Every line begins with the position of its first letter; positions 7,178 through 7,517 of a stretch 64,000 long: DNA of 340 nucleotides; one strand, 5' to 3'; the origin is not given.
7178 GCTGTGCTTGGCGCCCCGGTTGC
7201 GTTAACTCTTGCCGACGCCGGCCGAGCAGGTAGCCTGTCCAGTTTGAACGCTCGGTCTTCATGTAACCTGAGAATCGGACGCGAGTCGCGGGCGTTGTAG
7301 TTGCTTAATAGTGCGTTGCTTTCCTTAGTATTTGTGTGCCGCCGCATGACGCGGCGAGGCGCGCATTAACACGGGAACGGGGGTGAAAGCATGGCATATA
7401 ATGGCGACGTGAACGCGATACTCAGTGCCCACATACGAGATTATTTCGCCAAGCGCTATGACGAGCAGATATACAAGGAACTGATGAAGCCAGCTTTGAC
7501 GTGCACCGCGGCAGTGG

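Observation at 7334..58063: Twelve copies of an asymmetric GC-rich hairpin repeat occupying short intergenic spacers of the phage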

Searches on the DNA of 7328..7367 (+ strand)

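Call 29: build_rna_model(alignment_id=A2, structure=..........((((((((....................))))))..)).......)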
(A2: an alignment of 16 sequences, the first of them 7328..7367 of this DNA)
Model R1 built from alignment A2 (16 sequences, 55 columns); structure: as given.
model positions 41; base pairs 8; branch points 0; effective number of sequences 16; information 1.151 bits per position. Calibrated on 0.2 Mb of random sequence (short: E-values are rough).
structure used (alignment columns):
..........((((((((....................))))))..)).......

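Call 30: search_with_rna_model(model_id=R1, sources=[window, L191, L001, L156], max_evalue=10, filters=default)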
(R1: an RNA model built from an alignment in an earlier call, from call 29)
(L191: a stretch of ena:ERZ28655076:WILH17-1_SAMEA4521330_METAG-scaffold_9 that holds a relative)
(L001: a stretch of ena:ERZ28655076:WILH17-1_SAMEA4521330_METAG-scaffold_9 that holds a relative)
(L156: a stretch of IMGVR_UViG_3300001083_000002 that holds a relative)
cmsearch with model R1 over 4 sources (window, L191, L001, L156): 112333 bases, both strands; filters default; matches with E-value up to 10: 31.
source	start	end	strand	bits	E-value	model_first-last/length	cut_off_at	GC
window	17500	17539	-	54.6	7.9e-12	1-41/41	no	0.65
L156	5286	5324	-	52.9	2.3e-11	1-41/41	no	0.62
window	58029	58068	+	52.7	2.5e-11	1-41/41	no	0.65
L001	11822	11861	-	52.7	2.5e-11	1-41/41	no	0.65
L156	9164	9203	-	51.1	6.5e-11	1-41/41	no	0.73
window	57614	57654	+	50.7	8.3e-11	1-41/41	no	0.61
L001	12236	12276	-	50.7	8.3e-11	1-41/41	no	0.61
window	28825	28871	+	50.3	1.1e-10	1-41/41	no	0.72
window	29852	29893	+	50.2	1.2e-10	1-41/41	no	0.62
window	26304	26343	-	49.1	2.1e-10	1-41/41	no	0.68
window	23988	24027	-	49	2.4e-10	1-41/41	no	0.6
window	7328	7367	+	47.9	4.6e-10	1-41/41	no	0.65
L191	3302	3341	-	47.9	4.6e-10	1-41/41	no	0.65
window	39874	39913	+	47.6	5.3e-10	1-41/41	no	0.7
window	11411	11453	+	47.3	6.7e-10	1-41/41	no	0.74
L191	11521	11566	-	13.3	0.55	1-41/41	no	0.63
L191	3313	3329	+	11.7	1.5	13-30/41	no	0.82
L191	13381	13402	-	11.4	1.8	1-41/41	no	0.68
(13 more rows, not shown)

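Call 46: search_with_rna_model(model_id=R1, sources=[L197, L198, L199, L192], max_evalue=10, filters=default)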
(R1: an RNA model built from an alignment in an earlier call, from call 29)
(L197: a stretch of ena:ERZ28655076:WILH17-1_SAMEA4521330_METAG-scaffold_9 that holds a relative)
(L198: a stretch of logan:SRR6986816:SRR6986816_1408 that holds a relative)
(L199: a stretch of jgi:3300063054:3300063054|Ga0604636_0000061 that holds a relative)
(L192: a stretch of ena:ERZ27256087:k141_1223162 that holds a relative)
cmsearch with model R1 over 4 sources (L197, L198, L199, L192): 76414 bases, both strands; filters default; matches with E-value up to 10: 8.
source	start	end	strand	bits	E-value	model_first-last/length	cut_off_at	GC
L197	18201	18239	+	52.9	1.5e-11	1-41/41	no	0.62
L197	14322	14361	+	51.1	4.4e-11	1-41/41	no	0.73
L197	6751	6777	-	17.1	0.038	1-41/41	no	0.59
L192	2865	2910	-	13.3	0.37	1-41/41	no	0.63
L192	4725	4746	-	11.4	1.2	1-41/41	no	0.68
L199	19998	20023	+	11.1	1.5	1-41/41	no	0.65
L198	14527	14561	+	9.8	3.2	1-41/41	no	0.66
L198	20477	20496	-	8.9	5.5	10-41/41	no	0.75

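Call 75: search_with_rna_model(model_id=R1, sources=[L200, L201, L202], max_evalue=10, filters=default)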
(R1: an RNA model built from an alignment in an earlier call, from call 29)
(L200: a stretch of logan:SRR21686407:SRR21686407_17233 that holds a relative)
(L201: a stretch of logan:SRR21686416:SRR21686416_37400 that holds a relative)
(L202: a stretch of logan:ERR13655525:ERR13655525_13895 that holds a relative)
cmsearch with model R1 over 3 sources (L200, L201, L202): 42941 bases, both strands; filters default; matches with E-value up to 10: 4.
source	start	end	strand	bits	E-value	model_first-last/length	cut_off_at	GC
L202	14198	14222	-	18.4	0.0098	1-41/41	no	0.52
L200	1396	1431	+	10.2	1.4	1-41/41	no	0.67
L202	4555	4570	-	9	2.9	15-28/41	no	0.62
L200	6426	6441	+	8.8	3.2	14-29/41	no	0.88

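Call 89: search_with_rna_model(model_id=R1, sources=[L203, L204, L205, L206, L207, L208, L209, L210, L211, L212, L213, L214, L215, L216, L217, L218, L219, L220, L221, L222, L223, L224, L225, L226, L227, L228, L229, L230, L231, L232, L233, L234, L235, L236, L237, L238, L239, L240, L241, L242, L243, L244, L245, L246, L247, L248, L249, L250, L251, L252, L253, L254, L255, L256, L257, L258, L259, L260, L261, L262, L263, L264, L265, L266, L267, L268, L269, L270, L271, L272, L273, L274, L275, L276, L277, L278, L279, L280, L281, L282], max_evalue=1, filters=default)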
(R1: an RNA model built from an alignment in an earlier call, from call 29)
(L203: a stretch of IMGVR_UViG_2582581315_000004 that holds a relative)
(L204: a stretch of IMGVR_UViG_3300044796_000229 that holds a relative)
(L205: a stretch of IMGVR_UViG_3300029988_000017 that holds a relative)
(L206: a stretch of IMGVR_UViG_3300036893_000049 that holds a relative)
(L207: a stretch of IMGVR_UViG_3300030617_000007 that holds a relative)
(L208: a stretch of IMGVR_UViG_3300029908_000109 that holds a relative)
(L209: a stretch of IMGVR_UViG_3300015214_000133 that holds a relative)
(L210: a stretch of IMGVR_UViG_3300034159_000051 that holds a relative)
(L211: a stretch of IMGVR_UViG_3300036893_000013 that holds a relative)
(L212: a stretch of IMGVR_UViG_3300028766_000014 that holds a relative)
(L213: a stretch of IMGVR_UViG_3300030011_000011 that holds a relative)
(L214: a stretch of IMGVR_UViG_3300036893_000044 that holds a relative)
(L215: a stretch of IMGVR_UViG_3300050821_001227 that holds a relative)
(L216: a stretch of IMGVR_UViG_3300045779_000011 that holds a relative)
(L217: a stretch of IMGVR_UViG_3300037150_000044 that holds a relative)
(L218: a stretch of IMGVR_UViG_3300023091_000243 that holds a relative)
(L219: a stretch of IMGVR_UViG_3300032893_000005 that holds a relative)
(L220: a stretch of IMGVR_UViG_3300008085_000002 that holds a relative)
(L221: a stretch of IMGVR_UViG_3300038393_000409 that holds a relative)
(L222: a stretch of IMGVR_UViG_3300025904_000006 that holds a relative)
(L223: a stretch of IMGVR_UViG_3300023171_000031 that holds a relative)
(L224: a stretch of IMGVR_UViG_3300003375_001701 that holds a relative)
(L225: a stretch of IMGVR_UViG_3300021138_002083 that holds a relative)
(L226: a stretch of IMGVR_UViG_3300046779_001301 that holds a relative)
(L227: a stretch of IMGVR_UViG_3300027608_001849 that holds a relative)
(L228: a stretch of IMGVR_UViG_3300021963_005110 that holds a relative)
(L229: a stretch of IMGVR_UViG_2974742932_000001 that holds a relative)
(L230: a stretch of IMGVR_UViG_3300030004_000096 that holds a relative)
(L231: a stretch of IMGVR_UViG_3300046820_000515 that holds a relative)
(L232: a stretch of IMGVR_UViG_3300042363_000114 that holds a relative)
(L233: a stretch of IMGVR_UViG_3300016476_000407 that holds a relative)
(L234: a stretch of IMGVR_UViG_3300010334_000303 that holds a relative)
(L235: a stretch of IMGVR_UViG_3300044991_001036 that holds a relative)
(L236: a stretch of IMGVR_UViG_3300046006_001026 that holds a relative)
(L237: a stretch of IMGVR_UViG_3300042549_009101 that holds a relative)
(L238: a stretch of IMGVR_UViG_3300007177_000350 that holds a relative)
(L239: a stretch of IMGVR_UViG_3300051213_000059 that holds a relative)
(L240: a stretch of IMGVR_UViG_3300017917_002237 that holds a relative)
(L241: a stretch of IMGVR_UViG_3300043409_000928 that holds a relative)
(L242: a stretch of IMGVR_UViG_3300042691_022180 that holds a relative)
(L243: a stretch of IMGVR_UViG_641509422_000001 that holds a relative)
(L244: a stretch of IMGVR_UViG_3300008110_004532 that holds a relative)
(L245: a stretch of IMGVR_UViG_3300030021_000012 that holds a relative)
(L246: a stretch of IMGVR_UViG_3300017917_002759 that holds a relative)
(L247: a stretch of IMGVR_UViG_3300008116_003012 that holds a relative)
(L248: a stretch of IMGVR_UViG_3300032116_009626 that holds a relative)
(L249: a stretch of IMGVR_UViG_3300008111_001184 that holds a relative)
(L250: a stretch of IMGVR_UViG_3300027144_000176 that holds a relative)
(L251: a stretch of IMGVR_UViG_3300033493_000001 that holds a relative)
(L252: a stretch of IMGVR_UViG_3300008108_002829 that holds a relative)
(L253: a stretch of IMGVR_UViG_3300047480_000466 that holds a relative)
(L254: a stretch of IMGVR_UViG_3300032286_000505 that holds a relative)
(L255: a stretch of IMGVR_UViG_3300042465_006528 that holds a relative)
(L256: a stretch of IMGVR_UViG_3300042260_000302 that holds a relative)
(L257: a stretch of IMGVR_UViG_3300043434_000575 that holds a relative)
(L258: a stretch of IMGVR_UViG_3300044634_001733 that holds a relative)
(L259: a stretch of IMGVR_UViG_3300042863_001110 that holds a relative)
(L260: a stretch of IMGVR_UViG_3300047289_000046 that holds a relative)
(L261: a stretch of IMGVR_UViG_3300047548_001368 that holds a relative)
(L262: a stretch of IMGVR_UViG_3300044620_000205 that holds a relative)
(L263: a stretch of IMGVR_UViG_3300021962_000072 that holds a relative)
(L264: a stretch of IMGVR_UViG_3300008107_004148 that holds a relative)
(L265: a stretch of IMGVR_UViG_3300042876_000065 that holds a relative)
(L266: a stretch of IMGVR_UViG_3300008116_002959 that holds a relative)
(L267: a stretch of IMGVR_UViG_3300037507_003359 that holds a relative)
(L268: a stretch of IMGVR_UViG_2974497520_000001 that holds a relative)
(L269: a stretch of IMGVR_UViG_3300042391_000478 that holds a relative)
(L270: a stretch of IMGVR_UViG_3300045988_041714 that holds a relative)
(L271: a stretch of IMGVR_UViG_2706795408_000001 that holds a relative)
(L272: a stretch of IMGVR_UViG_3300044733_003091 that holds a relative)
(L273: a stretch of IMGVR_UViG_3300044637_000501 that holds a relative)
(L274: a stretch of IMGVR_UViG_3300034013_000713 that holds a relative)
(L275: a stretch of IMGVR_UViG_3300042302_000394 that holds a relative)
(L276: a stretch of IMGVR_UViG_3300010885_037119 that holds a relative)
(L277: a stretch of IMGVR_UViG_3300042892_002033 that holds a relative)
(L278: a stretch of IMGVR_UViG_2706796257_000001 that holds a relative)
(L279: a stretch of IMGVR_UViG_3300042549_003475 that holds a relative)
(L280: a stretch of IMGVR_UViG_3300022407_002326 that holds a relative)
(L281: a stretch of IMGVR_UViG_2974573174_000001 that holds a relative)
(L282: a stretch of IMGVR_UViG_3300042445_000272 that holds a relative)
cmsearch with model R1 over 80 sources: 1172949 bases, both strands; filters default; matches with E-value up to 1: 1.
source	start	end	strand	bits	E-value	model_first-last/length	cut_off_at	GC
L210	15033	15050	-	17.4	0.49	13-32/41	no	0.83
